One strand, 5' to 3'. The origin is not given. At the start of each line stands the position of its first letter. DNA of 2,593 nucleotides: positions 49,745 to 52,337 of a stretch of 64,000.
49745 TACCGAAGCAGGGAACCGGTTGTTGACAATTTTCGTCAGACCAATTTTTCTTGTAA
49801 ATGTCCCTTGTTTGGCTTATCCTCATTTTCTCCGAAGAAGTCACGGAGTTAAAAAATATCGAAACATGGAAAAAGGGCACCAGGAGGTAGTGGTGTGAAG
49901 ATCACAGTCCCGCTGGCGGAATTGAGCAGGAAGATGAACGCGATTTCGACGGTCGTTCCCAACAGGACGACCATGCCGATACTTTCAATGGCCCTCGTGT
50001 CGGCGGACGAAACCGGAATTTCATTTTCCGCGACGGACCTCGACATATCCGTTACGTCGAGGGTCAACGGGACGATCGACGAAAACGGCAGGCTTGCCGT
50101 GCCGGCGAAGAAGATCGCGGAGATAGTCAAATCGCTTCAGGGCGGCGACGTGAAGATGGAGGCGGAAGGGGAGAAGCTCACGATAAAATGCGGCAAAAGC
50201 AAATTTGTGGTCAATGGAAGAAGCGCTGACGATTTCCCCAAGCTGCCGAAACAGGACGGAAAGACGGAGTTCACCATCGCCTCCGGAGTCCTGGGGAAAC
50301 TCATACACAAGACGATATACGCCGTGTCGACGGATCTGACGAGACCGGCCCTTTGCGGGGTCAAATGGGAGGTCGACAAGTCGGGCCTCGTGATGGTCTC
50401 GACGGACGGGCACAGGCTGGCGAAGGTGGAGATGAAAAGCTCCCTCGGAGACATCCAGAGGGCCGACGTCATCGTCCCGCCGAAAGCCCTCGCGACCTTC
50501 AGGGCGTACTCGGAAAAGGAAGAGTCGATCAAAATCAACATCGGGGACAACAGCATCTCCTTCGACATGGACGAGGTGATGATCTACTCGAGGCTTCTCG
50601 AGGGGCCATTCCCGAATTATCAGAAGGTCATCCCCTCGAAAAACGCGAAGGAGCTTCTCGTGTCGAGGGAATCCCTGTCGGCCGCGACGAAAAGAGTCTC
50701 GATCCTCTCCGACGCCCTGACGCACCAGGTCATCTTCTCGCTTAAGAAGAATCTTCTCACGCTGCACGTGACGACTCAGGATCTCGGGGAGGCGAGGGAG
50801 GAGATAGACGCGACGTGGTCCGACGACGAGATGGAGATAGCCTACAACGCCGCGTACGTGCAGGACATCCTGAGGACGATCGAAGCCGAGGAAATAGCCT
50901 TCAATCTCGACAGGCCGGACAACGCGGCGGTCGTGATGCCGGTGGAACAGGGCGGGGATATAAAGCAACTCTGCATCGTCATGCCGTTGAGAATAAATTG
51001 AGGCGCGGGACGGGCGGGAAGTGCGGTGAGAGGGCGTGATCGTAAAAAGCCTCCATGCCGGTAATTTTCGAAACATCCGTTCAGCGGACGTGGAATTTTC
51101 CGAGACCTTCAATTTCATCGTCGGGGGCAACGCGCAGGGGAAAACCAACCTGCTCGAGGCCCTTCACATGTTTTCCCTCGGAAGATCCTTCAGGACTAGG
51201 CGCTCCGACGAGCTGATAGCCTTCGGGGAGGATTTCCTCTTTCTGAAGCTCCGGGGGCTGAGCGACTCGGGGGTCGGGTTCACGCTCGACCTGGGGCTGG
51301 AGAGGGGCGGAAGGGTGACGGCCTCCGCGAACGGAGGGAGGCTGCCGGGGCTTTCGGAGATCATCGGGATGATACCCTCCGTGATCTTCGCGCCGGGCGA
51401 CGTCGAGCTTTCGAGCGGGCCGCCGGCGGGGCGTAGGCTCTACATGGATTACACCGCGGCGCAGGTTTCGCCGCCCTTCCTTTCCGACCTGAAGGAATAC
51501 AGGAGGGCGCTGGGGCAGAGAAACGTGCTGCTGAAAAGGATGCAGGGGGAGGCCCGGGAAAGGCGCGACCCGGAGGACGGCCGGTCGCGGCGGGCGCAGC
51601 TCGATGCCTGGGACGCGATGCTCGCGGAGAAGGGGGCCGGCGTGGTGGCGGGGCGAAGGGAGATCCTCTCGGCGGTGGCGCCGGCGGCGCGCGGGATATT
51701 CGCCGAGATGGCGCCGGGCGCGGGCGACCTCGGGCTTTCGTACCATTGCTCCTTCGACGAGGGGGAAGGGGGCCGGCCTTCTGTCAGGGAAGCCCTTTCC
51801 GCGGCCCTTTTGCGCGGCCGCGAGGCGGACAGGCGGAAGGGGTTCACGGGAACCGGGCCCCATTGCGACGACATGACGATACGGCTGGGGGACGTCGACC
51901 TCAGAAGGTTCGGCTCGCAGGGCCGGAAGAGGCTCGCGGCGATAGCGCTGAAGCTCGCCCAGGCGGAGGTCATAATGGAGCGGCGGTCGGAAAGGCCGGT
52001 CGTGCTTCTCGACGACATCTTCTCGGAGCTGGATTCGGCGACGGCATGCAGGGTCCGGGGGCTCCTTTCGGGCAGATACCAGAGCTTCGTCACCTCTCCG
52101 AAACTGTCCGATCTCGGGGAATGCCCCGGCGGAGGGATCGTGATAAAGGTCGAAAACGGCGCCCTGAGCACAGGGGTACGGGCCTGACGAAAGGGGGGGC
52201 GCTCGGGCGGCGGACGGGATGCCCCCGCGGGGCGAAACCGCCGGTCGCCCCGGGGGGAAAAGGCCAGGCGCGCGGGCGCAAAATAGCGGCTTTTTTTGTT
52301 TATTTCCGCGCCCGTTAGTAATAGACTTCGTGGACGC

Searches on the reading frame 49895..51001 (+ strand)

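Call 67: search_protein_families(library=pfam, proteins=[window:49895-51001:+], max_evalue=0.00001)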
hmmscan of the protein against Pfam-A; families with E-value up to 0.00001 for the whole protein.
window:49895-51001:+ (368 aa): 3 families
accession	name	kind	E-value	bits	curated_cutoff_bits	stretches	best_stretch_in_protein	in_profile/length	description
PF00712.24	DNA_pol3_beta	-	1.6e-34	119.1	24.4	1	1-118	1-120/120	DNA polymerase III beta subunit, N-terminal domain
PF02767.21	DNA_pol3_beta_2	-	1.8e-31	109.3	27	1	128-241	2-116/116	DNA polymerase III beta subunit, central domain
PF02768.20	DNA_pol3_beta_3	-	5.4e-21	75.1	27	1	244-352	2-110/121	DNA polymerase III beta subunit, C-terminal domain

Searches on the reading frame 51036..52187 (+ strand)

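Call 67: search_protein_families(library=pfam, proteins=[window:51036-52187:+], max_evalue=0.00001)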
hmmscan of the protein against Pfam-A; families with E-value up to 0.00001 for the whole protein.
window:51036-52187:+ (383 aa): 3 families
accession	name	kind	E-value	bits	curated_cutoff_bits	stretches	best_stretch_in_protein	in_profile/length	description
PF02463.25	SMC_N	-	2.1e-17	63.7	40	1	3-354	2-196/220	RecF/RecN/SMC N terminal domain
PF13175.12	AAA_15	-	8.6e-10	39.2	32.1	1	1-47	1-47/374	AAA ATPase domain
PF13476.12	AAA_23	-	1.4e-07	32.8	27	1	6-59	2-55/201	AAA domain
